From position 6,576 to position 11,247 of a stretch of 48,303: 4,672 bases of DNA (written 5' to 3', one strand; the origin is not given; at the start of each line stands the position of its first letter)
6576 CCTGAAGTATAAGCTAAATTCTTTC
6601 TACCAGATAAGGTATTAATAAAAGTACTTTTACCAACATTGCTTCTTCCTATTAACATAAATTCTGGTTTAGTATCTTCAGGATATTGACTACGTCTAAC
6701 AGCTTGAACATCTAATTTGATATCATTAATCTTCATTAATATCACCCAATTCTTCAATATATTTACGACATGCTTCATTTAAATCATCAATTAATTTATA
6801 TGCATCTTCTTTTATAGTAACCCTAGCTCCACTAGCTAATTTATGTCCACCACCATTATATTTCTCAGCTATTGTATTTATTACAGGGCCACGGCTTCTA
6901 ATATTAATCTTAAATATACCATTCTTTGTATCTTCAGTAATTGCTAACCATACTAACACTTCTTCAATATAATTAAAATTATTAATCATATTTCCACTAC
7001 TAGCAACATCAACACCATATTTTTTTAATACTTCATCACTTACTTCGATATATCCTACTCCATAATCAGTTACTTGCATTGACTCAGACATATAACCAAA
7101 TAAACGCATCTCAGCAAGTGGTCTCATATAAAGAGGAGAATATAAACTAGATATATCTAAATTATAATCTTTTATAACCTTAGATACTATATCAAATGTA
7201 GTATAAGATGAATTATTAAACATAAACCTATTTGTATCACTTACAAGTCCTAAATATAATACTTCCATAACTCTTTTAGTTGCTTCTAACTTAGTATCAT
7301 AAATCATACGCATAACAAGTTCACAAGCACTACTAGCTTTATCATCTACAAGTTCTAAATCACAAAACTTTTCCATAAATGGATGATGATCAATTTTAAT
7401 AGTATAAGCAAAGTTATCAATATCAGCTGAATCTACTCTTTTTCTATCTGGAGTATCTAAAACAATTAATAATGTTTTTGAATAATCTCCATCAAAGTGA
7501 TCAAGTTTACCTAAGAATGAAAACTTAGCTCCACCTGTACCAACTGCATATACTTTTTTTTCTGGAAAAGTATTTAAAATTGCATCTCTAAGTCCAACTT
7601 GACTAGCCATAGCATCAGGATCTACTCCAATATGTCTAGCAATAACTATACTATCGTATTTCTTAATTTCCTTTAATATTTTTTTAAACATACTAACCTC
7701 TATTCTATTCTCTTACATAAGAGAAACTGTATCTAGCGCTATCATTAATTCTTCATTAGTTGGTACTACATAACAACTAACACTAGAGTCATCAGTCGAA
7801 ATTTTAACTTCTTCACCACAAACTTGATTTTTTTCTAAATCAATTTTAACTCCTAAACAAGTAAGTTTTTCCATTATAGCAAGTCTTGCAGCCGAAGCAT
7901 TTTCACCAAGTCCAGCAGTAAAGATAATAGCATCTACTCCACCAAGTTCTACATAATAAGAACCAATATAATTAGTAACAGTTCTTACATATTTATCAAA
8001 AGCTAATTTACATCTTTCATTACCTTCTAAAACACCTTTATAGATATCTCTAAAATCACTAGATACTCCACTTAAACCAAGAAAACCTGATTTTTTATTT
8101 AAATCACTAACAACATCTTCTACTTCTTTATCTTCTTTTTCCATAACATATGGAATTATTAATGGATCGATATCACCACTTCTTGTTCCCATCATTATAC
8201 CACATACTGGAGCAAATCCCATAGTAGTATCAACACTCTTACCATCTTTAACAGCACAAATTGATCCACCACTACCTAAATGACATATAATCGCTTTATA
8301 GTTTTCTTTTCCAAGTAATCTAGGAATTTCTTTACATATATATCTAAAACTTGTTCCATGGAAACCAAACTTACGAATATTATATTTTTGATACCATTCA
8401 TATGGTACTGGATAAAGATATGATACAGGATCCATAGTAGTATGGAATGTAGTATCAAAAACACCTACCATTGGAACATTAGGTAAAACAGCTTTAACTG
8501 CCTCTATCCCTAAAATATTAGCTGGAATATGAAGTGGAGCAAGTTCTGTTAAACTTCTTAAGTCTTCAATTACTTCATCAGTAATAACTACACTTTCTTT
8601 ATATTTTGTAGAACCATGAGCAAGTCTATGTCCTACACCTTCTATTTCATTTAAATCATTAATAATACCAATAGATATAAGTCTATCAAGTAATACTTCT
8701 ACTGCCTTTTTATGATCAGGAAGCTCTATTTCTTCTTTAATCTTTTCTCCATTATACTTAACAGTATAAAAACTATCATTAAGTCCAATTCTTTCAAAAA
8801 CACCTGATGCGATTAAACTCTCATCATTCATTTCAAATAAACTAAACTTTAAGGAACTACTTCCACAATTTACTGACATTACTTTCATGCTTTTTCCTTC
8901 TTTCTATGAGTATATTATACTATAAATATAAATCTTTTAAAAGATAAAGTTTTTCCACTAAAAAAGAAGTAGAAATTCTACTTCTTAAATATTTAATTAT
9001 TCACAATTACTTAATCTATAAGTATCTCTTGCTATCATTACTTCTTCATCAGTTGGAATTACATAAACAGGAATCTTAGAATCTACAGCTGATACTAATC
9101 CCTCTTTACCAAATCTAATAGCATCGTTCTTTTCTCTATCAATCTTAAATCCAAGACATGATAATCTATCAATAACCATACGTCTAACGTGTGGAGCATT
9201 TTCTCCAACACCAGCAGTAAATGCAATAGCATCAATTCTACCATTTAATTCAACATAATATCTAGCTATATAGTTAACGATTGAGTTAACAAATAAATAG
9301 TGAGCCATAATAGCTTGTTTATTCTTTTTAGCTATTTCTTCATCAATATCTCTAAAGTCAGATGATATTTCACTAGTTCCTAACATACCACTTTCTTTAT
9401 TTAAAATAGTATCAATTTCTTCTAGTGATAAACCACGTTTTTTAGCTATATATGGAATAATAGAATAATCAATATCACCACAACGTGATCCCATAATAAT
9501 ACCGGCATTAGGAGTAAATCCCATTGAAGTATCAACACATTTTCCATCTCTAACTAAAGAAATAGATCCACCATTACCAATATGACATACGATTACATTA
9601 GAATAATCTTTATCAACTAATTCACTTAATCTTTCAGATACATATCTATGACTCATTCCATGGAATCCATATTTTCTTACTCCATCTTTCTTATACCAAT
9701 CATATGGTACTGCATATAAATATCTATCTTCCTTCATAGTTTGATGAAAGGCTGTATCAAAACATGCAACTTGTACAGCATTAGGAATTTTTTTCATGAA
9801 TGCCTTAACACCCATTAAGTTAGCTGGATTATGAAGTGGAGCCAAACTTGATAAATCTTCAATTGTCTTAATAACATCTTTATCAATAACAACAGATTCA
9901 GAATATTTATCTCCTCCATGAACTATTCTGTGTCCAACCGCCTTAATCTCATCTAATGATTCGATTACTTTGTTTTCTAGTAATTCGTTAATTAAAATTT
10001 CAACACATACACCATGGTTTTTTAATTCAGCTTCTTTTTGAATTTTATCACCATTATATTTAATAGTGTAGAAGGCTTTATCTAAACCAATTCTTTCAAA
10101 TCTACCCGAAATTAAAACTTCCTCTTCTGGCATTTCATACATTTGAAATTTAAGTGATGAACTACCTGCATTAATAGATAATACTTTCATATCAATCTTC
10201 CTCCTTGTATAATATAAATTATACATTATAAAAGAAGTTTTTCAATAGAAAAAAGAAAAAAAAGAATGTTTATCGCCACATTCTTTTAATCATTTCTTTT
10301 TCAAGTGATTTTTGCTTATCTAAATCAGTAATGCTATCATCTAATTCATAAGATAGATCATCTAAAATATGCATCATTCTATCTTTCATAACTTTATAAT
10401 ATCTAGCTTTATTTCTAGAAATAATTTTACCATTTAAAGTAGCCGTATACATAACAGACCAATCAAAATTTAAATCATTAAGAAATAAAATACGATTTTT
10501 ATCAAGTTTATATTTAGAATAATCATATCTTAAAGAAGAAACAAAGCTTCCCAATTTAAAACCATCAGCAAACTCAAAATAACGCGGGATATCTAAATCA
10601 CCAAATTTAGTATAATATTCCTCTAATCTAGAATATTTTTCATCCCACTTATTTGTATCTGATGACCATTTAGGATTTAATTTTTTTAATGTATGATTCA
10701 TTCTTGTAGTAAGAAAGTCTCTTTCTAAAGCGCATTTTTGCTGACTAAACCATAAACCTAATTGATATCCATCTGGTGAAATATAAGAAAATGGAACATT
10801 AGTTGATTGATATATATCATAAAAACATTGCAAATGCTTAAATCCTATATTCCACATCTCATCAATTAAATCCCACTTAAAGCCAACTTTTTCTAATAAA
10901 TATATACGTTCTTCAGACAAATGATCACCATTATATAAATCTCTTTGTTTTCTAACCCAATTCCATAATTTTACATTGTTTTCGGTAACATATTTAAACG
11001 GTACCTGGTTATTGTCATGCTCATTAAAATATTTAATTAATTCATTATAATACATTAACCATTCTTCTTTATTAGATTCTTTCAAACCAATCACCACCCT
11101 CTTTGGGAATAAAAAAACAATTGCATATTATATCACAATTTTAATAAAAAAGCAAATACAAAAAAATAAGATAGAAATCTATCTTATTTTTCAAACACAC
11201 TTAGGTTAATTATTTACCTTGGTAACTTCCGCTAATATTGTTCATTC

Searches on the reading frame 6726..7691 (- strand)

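Call 30: search_protein_families(library=pfam, proteins=[window:6726-7691:-], max_evalue=0.001)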
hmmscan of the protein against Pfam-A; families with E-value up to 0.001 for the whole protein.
window:6726-7691:- (321 aa): 2 families
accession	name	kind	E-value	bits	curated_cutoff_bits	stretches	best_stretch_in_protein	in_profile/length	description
PF01368.27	DHH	-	4.6e-12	46.7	28.1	1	15-148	2-124/125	DHH family, N-terminal domain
PF02272.25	DHHA1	-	1.2e-10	42.2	25.9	1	224-309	10-101/102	DHHA1 domain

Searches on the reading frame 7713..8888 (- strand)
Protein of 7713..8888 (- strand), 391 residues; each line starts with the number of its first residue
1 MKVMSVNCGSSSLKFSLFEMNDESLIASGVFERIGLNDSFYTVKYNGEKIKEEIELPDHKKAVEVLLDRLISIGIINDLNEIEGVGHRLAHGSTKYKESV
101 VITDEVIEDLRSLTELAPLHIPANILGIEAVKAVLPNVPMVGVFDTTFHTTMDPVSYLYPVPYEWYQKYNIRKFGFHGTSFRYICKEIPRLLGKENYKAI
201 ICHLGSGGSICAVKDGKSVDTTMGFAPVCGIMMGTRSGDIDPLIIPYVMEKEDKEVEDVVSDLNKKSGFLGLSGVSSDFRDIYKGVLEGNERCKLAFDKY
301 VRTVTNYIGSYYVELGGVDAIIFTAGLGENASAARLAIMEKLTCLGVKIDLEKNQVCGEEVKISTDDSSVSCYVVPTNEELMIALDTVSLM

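Call 30: search_protein_families(library=pfam, proteins=[window:7713-8888:-], max_evalue=0.001)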
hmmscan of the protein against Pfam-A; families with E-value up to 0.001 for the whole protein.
window:7713-8888:- (391 aa): 1 family
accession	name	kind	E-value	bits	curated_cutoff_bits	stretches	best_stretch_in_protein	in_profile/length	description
PF00871.23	Acetate_kinase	-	8.2e-147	489.4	22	1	2-384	1-391/392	Acetokinase family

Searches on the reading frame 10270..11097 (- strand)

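Call 30: search_protein_families(library=pfam, proteins=[window:10270-11097:-], max_evalue=0.001)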
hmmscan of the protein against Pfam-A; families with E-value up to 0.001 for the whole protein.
window:10270-11097:- (275 aa): 1 family
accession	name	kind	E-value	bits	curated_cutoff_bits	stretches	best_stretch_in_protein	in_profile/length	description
PF03457.19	HA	-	2.5e-40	137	28.4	3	10-73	2-64/64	Helicase associated domain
